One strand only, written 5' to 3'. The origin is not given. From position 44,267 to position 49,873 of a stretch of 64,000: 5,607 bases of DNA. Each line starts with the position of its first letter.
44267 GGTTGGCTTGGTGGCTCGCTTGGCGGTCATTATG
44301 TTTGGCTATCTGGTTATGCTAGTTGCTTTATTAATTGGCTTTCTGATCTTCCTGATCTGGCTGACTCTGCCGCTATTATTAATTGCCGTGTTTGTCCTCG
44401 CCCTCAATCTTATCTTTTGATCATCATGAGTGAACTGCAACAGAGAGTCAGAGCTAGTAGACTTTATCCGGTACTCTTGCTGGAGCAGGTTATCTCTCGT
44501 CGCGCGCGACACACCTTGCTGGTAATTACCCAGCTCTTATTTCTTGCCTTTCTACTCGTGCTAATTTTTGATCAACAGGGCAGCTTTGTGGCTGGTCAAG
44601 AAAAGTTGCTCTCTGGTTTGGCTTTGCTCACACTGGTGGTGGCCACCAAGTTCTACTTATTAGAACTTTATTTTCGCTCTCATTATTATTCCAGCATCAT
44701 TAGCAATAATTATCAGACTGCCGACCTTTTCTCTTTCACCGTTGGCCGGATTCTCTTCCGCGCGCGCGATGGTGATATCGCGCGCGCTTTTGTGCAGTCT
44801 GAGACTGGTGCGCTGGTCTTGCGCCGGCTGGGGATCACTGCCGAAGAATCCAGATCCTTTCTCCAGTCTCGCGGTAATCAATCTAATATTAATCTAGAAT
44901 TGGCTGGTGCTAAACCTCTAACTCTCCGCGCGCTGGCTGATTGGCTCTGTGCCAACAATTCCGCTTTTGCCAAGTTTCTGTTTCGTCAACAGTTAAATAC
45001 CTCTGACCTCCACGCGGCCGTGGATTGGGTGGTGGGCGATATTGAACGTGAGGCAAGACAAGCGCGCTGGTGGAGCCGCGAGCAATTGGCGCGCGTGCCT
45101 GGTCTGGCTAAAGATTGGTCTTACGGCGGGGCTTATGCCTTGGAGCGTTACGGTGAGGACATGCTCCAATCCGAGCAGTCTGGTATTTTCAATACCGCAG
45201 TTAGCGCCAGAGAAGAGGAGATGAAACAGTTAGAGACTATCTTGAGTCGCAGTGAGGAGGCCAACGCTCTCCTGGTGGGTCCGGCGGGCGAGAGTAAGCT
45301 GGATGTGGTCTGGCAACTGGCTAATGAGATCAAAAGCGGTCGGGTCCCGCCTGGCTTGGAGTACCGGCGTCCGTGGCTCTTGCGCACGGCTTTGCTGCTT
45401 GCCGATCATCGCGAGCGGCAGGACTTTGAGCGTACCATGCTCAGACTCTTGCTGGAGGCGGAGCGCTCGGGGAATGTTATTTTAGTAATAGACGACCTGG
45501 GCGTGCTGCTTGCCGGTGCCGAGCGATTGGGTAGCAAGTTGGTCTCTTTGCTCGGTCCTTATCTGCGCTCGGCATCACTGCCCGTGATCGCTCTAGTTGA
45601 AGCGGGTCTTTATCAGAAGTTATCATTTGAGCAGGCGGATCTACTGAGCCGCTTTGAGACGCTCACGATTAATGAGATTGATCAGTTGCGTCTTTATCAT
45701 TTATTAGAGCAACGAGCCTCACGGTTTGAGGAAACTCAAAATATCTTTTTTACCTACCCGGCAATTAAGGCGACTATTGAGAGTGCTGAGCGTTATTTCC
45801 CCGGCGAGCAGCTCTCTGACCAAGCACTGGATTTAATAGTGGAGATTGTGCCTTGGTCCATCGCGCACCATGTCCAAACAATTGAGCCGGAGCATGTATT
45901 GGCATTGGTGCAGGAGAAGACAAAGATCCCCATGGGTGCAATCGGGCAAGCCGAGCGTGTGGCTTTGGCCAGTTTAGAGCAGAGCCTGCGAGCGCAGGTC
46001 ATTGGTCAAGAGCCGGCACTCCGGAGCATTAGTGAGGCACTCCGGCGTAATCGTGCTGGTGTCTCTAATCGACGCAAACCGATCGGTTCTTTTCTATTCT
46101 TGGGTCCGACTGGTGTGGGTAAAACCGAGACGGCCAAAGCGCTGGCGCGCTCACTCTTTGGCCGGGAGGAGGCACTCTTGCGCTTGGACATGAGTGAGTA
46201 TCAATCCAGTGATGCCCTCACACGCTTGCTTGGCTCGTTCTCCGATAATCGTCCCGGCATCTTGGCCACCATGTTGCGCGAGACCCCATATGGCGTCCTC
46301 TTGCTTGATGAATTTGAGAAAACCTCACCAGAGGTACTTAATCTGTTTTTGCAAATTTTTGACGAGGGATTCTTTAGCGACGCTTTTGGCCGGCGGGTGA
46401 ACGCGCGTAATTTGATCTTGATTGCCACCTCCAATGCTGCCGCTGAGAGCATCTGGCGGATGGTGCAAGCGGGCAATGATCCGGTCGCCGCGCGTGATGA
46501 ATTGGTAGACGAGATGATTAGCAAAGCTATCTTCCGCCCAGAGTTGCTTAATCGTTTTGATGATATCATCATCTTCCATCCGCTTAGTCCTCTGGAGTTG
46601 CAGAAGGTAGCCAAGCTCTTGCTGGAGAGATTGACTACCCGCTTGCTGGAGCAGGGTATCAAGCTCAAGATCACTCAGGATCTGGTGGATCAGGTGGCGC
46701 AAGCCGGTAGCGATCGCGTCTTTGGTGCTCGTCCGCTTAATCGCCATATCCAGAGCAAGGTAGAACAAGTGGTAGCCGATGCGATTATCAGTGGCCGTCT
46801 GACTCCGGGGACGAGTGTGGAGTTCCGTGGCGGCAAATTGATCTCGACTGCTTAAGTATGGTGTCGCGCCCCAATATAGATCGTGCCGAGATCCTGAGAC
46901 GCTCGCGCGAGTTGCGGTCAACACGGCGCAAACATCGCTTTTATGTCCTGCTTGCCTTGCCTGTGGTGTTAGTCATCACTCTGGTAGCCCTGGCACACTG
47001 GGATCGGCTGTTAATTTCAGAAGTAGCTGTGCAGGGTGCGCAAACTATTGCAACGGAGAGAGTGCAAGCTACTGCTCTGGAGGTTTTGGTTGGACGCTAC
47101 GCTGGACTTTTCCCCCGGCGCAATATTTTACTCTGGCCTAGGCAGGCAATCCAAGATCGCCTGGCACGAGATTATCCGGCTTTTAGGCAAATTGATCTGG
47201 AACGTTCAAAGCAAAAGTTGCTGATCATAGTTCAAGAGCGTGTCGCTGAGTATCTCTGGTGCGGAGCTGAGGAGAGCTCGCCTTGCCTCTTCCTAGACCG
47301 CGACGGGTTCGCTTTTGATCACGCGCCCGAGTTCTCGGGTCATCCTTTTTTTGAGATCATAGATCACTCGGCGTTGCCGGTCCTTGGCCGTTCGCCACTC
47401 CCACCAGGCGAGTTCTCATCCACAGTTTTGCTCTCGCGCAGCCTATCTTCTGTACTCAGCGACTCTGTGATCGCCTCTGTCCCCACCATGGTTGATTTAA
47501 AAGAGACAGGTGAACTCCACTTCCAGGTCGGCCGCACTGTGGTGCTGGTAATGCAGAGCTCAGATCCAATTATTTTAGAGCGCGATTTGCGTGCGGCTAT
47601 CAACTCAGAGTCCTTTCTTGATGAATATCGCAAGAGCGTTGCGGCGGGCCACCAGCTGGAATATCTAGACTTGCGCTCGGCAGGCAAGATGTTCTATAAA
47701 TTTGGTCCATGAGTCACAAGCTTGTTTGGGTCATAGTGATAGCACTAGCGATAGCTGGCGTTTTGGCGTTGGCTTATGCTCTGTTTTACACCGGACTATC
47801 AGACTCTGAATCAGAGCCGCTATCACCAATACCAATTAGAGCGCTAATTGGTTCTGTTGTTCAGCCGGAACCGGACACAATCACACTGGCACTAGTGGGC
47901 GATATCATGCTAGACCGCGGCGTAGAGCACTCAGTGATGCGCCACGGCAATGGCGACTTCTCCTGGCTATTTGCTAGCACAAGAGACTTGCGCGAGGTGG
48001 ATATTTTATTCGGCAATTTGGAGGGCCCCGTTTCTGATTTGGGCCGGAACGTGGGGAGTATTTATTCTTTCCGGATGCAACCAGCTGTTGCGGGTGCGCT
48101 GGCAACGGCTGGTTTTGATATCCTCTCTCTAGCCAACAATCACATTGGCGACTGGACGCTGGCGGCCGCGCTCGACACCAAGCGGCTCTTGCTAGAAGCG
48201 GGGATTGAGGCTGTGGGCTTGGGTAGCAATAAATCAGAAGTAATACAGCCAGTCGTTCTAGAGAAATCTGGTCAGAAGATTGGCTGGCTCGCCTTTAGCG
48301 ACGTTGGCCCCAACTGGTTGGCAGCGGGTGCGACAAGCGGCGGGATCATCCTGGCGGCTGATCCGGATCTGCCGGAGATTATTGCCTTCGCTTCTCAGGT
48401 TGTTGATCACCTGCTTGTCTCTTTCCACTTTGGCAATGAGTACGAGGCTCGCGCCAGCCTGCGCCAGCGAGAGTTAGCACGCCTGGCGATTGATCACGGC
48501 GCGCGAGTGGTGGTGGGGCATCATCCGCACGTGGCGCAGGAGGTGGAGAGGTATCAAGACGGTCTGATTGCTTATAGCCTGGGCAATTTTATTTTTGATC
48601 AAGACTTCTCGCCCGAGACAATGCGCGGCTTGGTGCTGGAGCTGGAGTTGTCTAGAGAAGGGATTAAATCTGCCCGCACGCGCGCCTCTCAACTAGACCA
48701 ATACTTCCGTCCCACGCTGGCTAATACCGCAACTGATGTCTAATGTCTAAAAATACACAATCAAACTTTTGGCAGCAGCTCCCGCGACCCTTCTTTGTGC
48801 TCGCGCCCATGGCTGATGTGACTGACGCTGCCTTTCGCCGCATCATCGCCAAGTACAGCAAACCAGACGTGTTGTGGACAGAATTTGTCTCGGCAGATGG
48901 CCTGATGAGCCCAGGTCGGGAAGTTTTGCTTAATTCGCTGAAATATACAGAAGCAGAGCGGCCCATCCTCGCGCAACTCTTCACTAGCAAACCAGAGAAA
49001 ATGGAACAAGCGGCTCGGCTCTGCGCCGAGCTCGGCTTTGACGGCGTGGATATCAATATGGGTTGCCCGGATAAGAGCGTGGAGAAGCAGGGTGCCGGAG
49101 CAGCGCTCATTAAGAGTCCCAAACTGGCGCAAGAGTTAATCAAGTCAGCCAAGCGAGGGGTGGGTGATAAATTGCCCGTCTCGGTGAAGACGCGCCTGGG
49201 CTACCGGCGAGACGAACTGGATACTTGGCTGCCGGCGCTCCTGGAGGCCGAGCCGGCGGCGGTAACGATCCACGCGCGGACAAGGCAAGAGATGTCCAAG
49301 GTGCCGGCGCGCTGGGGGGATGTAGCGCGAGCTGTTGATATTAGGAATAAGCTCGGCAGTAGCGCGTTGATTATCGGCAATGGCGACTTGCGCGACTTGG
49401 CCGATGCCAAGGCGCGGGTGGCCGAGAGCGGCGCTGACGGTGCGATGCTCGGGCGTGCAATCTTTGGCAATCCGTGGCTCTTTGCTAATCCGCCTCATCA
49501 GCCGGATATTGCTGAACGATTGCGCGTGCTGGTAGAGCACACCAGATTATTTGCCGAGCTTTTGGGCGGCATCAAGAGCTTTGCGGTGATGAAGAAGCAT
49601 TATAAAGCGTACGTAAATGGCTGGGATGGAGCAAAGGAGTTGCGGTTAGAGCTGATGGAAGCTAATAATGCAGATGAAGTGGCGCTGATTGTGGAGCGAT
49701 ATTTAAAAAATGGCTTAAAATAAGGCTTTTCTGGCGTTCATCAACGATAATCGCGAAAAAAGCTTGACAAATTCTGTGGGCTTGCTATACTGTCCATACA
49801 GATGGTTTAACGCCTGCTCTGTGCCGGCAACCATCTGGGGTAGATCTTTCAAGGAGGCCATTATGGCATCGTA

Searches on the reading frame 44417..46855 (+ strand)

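Call 8: search_protein_families(library=pfam, proteins=[window:44417-46855:+], max_evalue=0.01)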
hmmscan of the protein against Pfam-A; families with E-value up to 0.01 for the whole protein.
window:44417-46855:+ (812 aa): 10 families
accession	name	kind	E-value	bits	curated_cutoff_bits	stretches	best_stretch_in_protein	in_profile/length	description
PF07724.20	AAA_2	-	5.4e-38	131.1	27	1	554-717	1-166/166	AAA domain (Cdc48 subfamily)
PF10431.15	ClpB_D2-small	-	9.1e-21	74.1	21.9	1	723-802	1-80/81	C-terminal, D2-small domain, of ClpB protein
PF07728.20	AAA_5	-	5.2e-09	36.7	22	1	559-675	2-124/139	AAA domain (dynein-related subfamily)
PF00004.35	AAA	-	9.8e-09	36.2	21.2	1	560-674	2-110/131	ATPase family associated with various cellular activities (AAA)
PF13401.12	AAA_22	-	1.8e-06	28.8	27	1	558-649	7-109/130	AAA domain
PF13191.12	AAA_16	-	2.4e-06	28.6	32.6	0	528-595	2-63/167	AAA ATPase domain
PF00158.32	Sigma54_activat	-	8.6e-05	22.7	20.2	1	557-677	23-146/168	Sigma-54 interaction domain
PF17871.7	AAA_lid_9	-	0.0003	21.1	22.8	1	428-477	7-56/104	AAA lid domain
PF12775.13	AAA_7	-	0.00069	19.6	25.8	1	558-612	35-89/181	P-loop containing dynein motor region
PF01695.23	IstB_IS21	-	0.0027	17.7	24.1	0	560-579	96-115/238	IstB-like ATP binding protein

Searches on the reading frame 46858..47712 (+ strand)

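Call 8: search_protein_families(library=pfam, proteins=[window:46858-47712:+], max_evalue=0.01)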
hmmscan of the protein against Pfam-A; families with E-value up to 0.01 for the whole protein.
window:46858-47712:+ (284 aa): 0 families

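Call 47: search_protein_families(library=pfam, proteins=[window:46858-47712:+], max_evalue=0.1)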
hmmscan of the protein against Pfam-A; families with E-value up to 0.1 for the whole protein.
window:46858-47712:+ (284 aa): 1 family
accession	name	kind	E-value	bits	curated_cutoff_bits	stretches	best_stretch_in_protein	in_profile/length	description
PF00482.28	T2SSF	-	0.074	13.5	25.2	0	9-45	84-120/125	Type II secretion system (T2SS), protein F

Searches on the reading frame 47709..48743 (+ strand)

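Call 8: search_protein_families(library=pfam, proteins=[window:47709-48743:+], max_evalue=0.01)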
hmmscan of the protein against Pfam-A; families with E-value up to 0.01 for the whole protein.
window:47709-48743:+ (344 aa): 1 family
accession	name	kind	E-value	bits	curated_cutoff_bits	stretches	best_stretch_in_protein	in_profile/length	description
PF09587.15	PGA_cap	-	9.3e-62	209.2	27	1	59-298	1-255/255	Bacterial capsule synthesis protein PGA_cap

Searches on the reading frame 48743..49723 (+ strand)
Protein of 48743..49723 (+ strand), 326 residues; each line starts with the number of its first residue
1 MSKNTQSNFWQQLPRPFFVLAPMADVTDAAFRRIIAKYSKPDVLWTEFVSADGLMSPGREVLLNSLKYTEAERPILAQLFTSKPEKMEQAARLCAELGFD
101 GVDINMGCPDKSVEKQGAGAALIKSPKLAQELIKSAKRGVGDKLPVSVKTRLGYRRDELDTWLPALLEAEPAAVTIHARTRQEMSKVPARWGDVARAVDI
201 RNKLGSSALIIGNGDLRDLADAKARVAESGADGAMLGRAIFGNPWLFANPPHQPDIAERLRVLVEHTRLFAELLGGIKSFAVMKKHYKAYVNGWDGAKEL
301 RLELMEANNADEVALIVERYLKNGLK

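Call 8: search_protein_families(library=pfam, proteins=[window:48743-49723:+], max_evalue=0.01)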
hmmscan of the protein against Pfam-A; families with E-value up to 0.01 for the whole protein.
window:48743-49723:+ (326 aa): 1 family
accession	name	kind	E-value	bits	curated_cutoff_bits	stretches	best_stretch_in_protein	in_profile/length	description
PF01207.24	Dus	-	2.6e-62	211.1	20.4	1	20-313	2-298/311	Dihydrouridine synthase (Dus)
